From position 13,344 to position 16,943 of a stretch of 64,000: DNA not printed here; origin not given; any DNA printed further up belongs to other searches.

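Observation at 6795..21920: Regulator plus three giant T9SS cargo genes arranged as one co-directional 15-kb block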

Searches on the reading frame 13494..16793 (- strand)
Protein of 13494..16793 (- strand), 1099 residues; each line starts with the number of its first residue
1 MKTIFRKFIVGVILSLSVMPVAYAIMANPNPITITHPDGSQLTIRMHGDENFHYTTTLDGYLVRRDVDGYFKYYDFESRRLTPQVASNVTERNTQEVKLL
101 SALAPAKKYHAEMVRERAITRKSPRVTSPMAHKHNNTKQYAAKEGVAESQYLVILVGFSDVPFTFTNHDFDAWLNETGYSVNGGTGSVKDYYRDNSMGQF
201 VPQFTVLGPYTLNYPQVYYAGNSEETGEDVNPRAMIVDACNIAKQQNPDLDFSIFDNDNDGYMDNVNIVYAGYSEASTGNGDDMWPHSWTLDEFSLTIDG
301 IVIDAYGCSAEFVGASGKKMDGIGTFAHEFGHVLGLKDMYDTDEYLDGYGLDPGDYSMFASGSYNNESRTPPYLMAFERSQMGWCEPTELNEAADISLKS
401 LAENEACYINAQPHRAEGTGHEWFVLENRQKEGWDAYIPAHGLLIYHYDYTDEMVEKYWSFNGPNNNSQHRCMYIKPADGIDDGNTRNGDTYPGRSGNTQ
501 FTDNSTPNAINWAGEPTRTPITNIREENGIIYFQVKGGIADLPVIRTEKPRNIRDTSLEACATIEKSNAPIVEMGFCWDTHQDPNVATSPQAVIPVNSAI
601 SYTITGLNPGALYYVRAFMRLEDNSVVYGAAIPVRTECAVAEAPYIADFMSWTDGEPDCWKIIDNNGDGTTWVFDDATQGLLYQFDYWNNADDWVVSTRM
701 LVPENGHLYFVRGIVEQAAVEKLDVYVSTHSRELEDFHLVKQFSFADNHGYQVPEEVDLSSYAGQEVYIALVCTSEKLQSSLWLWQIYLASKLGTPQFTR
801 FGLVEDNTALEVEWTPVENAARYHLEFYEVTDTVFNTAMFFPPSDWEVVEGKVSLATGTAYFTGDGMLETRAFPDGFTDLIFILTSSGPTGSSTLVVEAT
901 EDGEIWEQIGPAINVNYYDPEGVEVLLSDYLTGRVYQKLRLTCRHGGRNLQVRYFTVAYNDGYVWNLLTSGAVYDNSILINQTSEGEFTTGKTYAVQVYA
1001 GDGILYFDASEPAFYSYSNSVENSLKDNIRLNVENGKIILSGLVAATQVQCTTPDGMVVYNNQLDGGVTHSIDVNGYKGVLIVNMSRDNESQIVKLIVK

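Call 7: search_protein_families(library=pfam, proteins=[window:13494-16793:-], max_evalue=0.01)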
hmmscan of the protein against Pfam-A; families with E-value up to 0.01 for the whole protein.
window:13494-16793:- (1099 aa): 3 families
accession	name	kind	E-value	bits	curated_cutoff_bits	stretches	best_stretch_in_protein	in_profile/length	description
PF05547.17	Peptidase_M6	-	5.8e-14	52.5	22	1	168-369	48-270/294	Immune inhibitor A peptidase M6, catalytic domain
PF07675.18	Cleaved_Adhesin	-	0.00014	22.3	21.4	1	651-739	7-112/174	Cleaved Adhesin Domain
PF00041.27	fn3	-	0.0057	17.3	25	0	598-616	47-65/84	Fibronectin type III domain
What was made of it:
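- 13494..16793 (-): G2: 1099-aa M6 (InhA-type) zinc metalloprotease. Signal peptide, N-terminal region, catalytic domain residues 153-447 (HEFGH at 15798-15812), fn3-like, choice-of-anchor J/MAM-like and further beta-sandwich domains, divergent CTD 1030-1099 (13497-13706). Peptidase_M6 hit (call 7).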

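Call 8: search_protein_families(library=ncbifam, proteins=[window:13494-16793:-], max_evalue=0.01)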
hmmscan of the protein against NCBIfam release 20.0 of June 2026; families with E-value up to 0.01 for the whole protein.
window:13494-16793:- (1099 aa): 5 families
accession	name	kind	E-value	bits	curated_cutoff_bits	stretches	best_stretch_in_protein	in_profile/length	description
TIGR03296.1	M6dom_TIGR03296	domain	1.5e-58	199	110.8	1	153-447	1-286/286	M6 family metalloprotease domain-containing protein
NF038128.1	choice_anch_J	domain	1.8e-11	44.5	30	1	656-786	12-156/162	choice-of-anchor J domain-containing protein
NF049889.1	AlphArabdaseBT0360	equivalog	2.4e-09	36.3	600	1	547-639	39-132/639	arabinan endo-1,5-alpha-L-arabinosidase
NF052323.1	T9SSA_dep_M6i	equivalog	6.7e-07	27.6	600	1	326-432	256-357/1043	T9SS-dependent M6-like inactivated metalloprotease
NF038122.1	metallo_LGF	subfamily_domain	0.0045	17.1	80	1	314-349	135-170/274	NF038122 family metalloprotease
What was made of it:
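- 13494..16793 (-): TIGR03296 scores 199 bits and choice_anch_J 44.5 (call 8).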

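Call 13: find_encoding_contigs(protein=window:13494-16793:-, flank=10000, max_places=6)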
Protein window:13494-16793:- (1099 aa): no gene with exactly this product is on record in the collection.
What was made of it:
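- Tried and rejected: Nothing was on record (call 13).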

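Call 14: find_homologous_proteins(query=window:13494-16793:-)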
Query window:13494-16793:- (1099 aa): 2784 proteins with E <= 0.001 among 8000 candidates; the best 120 are listed.
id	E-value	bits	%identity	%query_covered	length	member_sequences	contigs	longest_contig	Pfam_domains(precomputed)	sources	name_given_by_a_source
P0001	0.0e+0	2574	100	100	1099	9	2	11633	PF05547.18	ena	-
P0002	0.0e+0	2143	81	100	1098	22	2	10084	PF05547.18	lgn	-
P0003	0.0e+0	2134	81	100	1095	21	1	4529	PF05547.18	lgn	-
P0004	0.0e+0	2126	80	100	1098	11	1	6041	PF05547.18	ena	-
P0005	0.0e+0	2125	80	100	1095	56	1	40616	PF05547.18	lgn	-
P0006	0.0e+0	1925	72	100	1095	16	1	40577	PF05547.18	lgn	-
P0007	0.0e+0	1924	73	100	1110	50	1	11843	PF05547.18,PF07675.19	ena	-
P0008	0.0e+0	1919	72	100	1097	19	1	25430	PF05547.18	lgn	-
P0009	0.0e+0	1898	71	100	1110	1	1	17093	PF05547.18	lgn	-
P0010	0.0e+0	1897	71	100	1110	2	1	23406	PF05547.18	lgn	-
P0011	0.0e+0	1897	71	100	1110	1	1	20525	PF05547.18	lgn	-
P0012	0.0e+0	1893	71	100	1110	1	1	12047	PF05547.18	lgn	-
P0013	0.0e+0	1892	71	98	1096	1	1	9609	PF05547.18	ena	-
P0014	0.0e+0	1891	71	100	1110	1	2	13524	PF05547.18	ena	-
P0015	0.0e+0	1889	71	100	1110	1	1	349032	PF05547.18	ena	-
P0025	0.0e+0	1579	61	98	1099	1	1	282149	PF05547.18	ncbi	-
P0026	0.0e+0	1560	61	98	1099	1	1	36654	PF05547.18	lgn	-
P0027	0.0e+0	1550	61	98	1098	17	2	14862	PF05547.18,PF07675.19,PF00041.28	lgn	-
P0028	0.0e+0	1547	60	98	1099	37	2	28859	PF05547.18,PF07675.19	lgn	-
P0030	0.0e+0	1525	60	98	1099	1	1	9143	PF05547.18,PF07675.19,PF00041.28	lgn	-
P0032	0.0e+0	1503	58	100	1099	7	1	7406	PF05547.18,PF07675.19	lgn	-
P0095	0.0e+0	1194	49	98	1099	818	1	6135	PF05547.18,PF07675.19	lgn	-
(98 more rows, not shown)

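Call 16: find_related_loci(query=A1, collection=genome_contigs, flank=10000)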
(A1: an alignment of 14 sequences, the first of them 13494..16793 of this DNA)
Query A1 (1099 aa) in genome_contigs; peptide patterns used: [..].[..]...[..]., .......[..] (x = any residue, [..] = any of these).
109 stretches matched a pattern; 78 encode a relative of the query (tblastn E <= 1e-3); 78 distinct loci.
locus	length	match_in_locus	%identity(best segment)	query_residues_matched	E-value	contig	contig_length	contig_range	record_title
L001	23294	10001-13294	80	1-1099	0e+0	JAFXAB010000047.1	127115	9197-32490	MAG: Bacteroidaceae bacterium isolate RGIG6227 Sheep_Rectum-2__c847677, whole genome shotgun sequence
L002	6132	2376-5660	81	4-1099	0e+0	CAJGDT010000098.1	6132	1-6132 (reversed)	MAG: uncultured Barnesiella sp. isolate MAG61 genome assembly, contig: k141_5838054_length_6132_cov_13.0000, whole genom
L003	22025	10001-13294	80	1-1099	0e+0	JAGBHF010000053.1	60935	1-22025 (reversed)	MAG: Bacteroidaceae bacterium isolate RGIG9116 Water_deer_Rectum.Co__c945106, whole genome shotgun sequence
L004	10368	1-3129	81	56-1099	0e+0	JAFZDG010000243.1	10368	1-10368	MAG: Bacteroidaceae bacterium isolate RGIG7661 Water_buffalos_Rectum-1__c711512, whole genome shotgun sequence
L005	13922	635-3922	73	1-1099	0e+0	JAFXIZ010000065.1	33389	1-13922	MAG: Bacteroidaceae bacterium isolate RGIG6458 Sheep_Rectum.Co__c2774639, whole genome shotgun sequence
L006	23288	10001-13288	71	1-1099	0e+0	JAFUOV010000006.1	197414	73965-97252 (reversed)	MAG: Bacteroidaceae bacterium isolate RGIG4690 Roe_deer_Rectum.Co__c172002, whole genome shotgun sequence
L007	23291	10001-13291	72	1-1099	0e+0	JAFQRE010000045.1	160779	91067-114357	MAG: Bacteroidaceae bacterium isolate RGIG2076 Goat_Colon-2__c671273, whole genome shotgun sequence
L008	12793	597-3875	62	2-1098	0e+0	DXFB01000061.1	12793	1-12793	MAG TPA_asm: Candidatus Barnesiella excrementipullorum isolate ChiHjej12B11-16260 ChiHjej12B11M5__C146592_L12793_SAMN080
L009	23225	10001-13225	61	24-1099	0e+0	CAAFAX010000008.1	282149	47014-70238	MAG TPA_asm: Bacteroidaceae bacterium, isolate HGM04601, WGS project CAAFAX010000000 data, contig: SRS021153_18_k99_4022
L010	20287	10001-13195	61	24-1096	0e+0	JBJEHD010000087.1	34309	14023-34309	MAG: Bacteroidaceae bacterium isolate LOHA42_bin.022 NODE_771_length_34309_cov_13.288258, whole genome shotgun sequence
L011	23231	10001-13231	58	21-1099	0e+0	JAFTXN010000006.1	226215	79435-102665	MAG: Bacteroidaceae bacterium isolate RGIG4240 Roe_deer_Colon-4__c2016, whole genome shotgun sequence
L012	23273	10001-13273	57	5-1099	0e+0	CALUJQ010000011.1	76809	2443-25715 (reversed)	MAG: uncultured Barnesiella sp. isolate BRZ_CG__bin66 genome assembly, contig: BRZ_CG__NODE_544_length_76809_cov_6.97796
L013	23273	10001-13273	55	5-1099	0e+0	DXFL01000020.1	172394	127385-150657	MAG TPA_asm: Candidatus Barnesiella excrementigallinarum isolate CHK169-14362 CHK169__C417627_L172394_SAMEA104467483, wh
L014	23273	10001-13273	58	5-1099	0e+0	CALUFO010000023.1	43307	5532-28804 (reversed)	MAG: uncultured Barnesiella sp. isolate BRZ_N__bin151 genome assembly, contig: BRZ_N__NODE_2019_length_43307_cov_43.5600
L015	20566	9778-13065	57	5-1099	0e+0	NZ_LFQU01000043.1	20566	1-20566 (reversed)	Xylanibacter rarus strain 109 contig00043, whole genome shotgun sequence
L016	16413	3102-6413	52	22-1099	0e+0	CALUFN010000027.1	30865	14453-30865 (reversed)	MAG: uncultured Prevotella sp. isolate BRZ_RV__bin79 genome assembly, contig: BRZ_RV__NODE_1244_length_30865_cov_8.83636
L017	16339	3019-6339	51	5-1099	0e+0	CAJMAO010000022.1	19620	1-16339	MAG TPA_asm: uncultured Prevotella sp. isolate ERR321532-bin.36 genome assembly, contig: NODE_1367_length_19620_cov_3.73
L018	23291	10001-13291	51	22-1099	0e+0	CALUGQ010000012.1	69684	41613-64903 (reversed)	MAG: uncultured Prevotella sp. isolate BRZ_BK__bin96 genome assembly, contig: BRZ_BK__NODE_621_length_69684_cov_9.042165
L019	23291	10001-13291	51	22-1099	0e+0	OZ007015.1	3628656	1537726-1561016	MAG: Prevotella sp. CAG:1058 isolate 6755_HET_CTRL_contig_661_metaflye_large MAG genome assembly, chromosome: 1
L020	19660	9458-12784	50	5-1099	0e+0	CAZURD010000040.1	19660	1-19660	MAG TPA_asm: uncultured Prevotella sp. isolate SRP141132_co5_43 genome assembly, contig: NODE_1952_length_19660_cov_36.5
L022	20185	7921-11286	52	4-1099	0e+0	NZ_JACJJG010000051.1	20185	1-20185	Marseilla massiliensis strain An824 An824_NODE_51_length_20185_cov_22.4938, whole genome shotgun sequence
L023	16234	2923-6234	51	22-1099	0e+0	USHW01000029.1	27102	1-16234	uncultured Prevotella sp. isolate UMGS1733 genome assembly, contig: NODE_146_length_27102_cov_12.897512, whole genome sh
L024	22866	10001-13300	50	13-1099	0e+0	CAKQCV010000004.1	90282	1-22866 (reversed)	MAG: uncultured Prevotella sp. isolate REFINED_METABAT215_TOP10_CONTIGS_1500_ASSEMBLY_K77_MERGED__Hadza_PheChl_Fiber-Had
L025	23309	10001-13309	50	22-1099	0e+0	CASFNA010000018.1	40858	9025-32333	uncultured Prevotellaceae bacterium isolate SI.A88.metabat-bins.92 genome assembly, contig: SI.A88.metabat-bins.92.fa_k1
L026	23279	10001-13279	62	2-1098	0e+0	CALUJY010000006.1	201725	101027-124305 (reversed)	MAG: uncultured Barnesiella sp. isolate BRZ_AF__bin112 genome assembly, contig: BRZ_AF__NODE_91_length_201725_cov_32.164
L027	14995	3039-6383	50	4-1099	0e+0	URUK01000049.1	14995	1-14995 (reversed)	uncultured Prevotella sp. isolate UMGS1360 genome assembly, contig: NODE_2519_length_14995_cov_8.496051, whole genome sh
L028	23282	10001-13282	50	19-1099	0e+0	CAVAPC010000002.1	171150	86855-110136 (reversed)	uncultured Alistipes sp. isolate H07666-L1_cleanbin_000004 genome assembly, contig: Spades_H07666-L1_contig_8, whole gen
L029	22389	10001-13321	50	5-1099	0e+0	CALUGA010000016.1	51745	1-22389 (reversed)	MAG: uncultured Prevotella sp. isolate BRZ_LE__bin5 genome assembly, contig: BRZ_LE__NODE_551_length_51745_cov_12.522916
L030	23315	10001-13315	49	5-1098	0e+0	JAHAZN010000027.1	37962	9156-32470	MAG: Prevotella sp. isolate MB2.90 k127_290008, whole genome shotgun sequence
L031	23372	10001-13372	48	5-1099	0e+0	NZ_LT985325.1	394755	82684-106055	Prevotella merdae strain Marseille-P4119, whole genome shotgun sequence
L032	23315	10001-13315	49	5-1099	0e+0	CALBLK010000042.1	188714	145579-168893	MAG TPA_asm: uncultured Prevotella sp. isolate SRR1747054_bin.76_CONCOCT_v1.1_MAG genome assembly, contig: ERZ808286.4,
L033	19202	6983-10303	49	1-1099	0e+0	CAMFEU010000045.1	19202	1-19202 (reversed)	MAG: uncultured Prevotella sp. isolate SRR11489786_bin.46_metaWRAP_v1.3_MAG genome assembly, contig: ERZ11466831.2285, w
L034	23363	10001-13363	49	1-1099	0e+0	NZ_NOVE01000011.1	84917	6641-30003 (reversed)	Prevotella sp. 885 NODE_11_length_84917_cov_90.7916, whole genome shotgun sequence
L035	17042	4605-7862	51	22-1099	0e+0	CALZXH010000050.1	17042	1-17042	MAG: uncultured Prevotella sp. isolate SRR5976185_bin.5_metaWRAP_v1.3_MAG genome assembly, contig: ERZ8810616.1277, whol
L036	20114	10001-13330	49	8-1099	0e+0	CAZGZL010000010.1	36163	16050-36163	MAG TPA_asm: uncultured Prevotellaceae bacterium isolate SRP222552_co1_402 genome assembly, contig: NODE_308_length_3616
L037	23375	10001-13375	48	5-1099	0e+0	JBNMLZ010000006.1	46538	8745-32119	MAG: Prevotella sp. isolate CM_BacPre1033.4 k141_55276_length_46538_cov_119.2792, whole genome shotgun sequence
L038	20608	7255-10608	48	1-1099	0e+0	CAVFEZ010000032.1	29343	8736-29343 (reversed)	Akkermansia muciniphila isolate H07615-L1_cleanbin_000038 genome assembly, contig: Spades_H07615-L1_contig_1011, whole g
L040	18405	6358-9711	48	1-1099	0e+0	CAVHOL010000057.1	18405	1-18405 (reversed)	bacterium isolate H07655-L1_cleanbin_000013 genome assembly, contig: Spades_H07655-L1_contig_2137, whole genome shotgun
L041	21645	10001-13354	48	1-1099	0e+0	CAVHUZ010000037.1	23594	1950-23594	Bacteroidaceae bacterium isolate H07677-L1_cleanbin_000034 genome assembly, contig: Spades_H07677-L1_contig_1078, whole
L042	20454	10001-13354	47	1-1099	0e+0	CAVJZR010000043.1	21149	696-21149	Bacteroidaceae bacterium isolate H07658-L1_cleanbin_000002 genome assembly, contig: Spades_H07658-L1_contig_533, whole g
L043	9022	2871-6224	47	1-1099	0e+0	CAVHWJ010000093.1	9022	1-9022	uncultured Prevotella sp. isolate H07654-L1_cleanbin_000043 genome assembly, contig: Spades_H07654-L1_contig_6443, whole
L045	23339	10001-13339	47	5-1092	0e+0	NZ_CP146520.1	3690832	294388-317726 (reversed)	Segatella copri strain 1A8_2 chromosome, complete genome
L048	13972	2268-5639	46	5-1099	0e+0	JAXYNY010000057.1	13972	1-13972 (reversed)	MAG: Segatella copri isolate P051L1-87 NODE_3248_length_13972_cov_61.452396, whole genome shotgun sequence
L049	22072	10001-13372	46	5-1099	0e+0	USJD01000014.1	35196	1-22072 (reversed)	uncultured Prevotella sp. isolate UMGS1762 genome assembly, contig: NODE_163_length_35196_cov_4.393927, whole genome sho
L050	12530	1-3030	49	99-1099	0e+0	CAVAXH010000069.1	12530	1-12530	Bacteroidaceae bacterium isolate H07602-L1_cleanbin_000040 genome assembly, contig: Spades_H07602-L1_contig_2540, whole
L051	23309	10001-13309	50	22-1099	0e+0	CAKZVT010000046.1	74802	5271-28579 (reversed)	MAG TPA_asm: uncultured Prevotella sp. isolate ERR527124_bin.3_CONCOCT_v1.1_MAG genome assembly, contig: ERZ1745187.140,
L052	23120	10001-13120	47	1-1021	0e+0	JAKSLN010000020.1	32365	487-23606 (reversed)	MAG: Bacteroidaceae bacterium isolate Horse_feces100 MAG100_20, whole genome shotgun sequence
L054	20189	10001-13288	57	5-1099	0e+0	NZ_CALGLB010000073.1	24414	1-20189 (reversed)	MAG: uncultured Prevotella sp. isolate ERR2013610_bin.77_CONCOCT_v1.1_MAG ERZ1309921.1359, whole genome shotgun sequence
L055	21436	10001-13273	51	22-1099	0e+0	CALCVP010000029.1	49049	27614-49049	MAG TPA_asm: uncultured Prevotella sp. isolate SRR1747018_bin.123_CONCOCT_v1.1_MAG genome assembly, contig: ERZ808240.54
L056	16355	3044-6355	49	5-1099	0e+0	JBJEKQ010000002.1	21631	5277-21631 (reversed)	MAG: Prevotella sp. isolate PUUB48_bin.037 NODE_1006_length_21631_cov_7.587088, whole genome shotgun sequence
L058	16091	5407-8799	48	5-1099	0e+0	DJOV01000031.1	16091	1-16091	MAG TPA_asm: Prevotella sp. UBA6429 UBA6429_contig_7995, whole genome shotgun sequence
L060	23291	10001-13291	51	22-1099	0e+0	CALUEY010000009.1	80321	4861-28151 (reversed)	MAG: uncultured Prevotella sp. isolate BRZ_MT__bin52 genome assembly, contig: BRZ_MT__NODE_344_length_80321_cov_21.66042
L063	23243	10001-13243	63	14-1098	0e+0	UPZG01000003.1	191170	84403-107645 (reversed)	uncultured Porphyromonadaceae bacterium isolate UMGS48 genome assembly, contig: NODE_8_length_191170_cov_23.356100, whol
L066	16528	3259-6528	57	5-1099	0e+0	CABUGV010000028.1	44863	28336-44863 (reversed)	MAG TPA_asm: uncultured Bacteroides sp. isolate MGYG-HGUT-03992 genome assembly, contig: GUT_GENOME253072_28, whole geno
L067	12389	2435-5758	49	4-1099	0e+0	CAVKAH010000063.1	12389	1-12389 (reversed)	Oscillospiraceae bacterium isolate H07683-L1_cleanbin_000028 genome assembly, contig: Spades_H07683-L1_contig_4427, whol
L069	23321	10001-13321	52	5-1099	0e+0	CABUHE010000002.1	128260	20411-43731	MAG TPA_asm: uncultured Prevotella sp. isolate MGYG-HGUT-04009 genome assembly, contig: GUT_GENOME253435_2, whole genome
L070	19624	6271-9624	47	1-1099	0e+0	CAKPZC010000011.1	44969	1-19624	MAG: uncultured Prevotella sp. isolate REFINED_METABAT215_TOP10_CONTIGS_1500_ASSEMBLY_K77_MERGED__Hadza_MoBio_hadza-A-D_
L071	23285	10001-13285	69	1-1099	0e+0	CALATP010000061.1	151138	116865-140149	MAG TPA_asm: uncultured Porphyromonadaceae bacterium isolate SRR6425810_bin.76_CONCOCT_v1.1_MAG genome assembly, contig:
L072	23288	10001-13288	72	1-1099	0e+0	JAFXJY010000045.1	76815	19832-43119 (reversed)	MAG: Bacteroidaceae bacterium isolate RGIG6483 Sheep_Rectum.Co__c3074215, whole genome shotgun sequence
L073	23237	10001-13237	59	20-1099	0e+0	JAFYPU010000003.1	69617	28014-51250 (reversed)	MAG: Bacteroidaceae bacterium isolate RGIG7311 Water_buffalos_Cecum-4__c71, whole genome shotgun sequence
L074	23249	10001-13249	43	22-1099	0e+0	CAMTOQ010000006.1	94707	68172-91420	MAG TPA_asm: uncultured Bacteroides sp. isolate SRR7610136_bin.1_metaWRAP_v1.3_MAG genome assembly, contig: ERZ14023473.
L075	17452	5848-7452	40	22-566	2e-101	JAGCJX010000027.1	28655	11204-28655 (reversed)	MAG: Bacteroidales bacterium isolate RGIG9859 Yak_Rectum-2__c273968, whole genome shotgun sequence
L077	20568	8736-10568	32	5-629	1e-78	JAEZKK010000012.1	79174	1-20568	MAG: Bacteroidetes bacterium isolate OH_CDB_274 k127_1386603, whole genome shotgun sequence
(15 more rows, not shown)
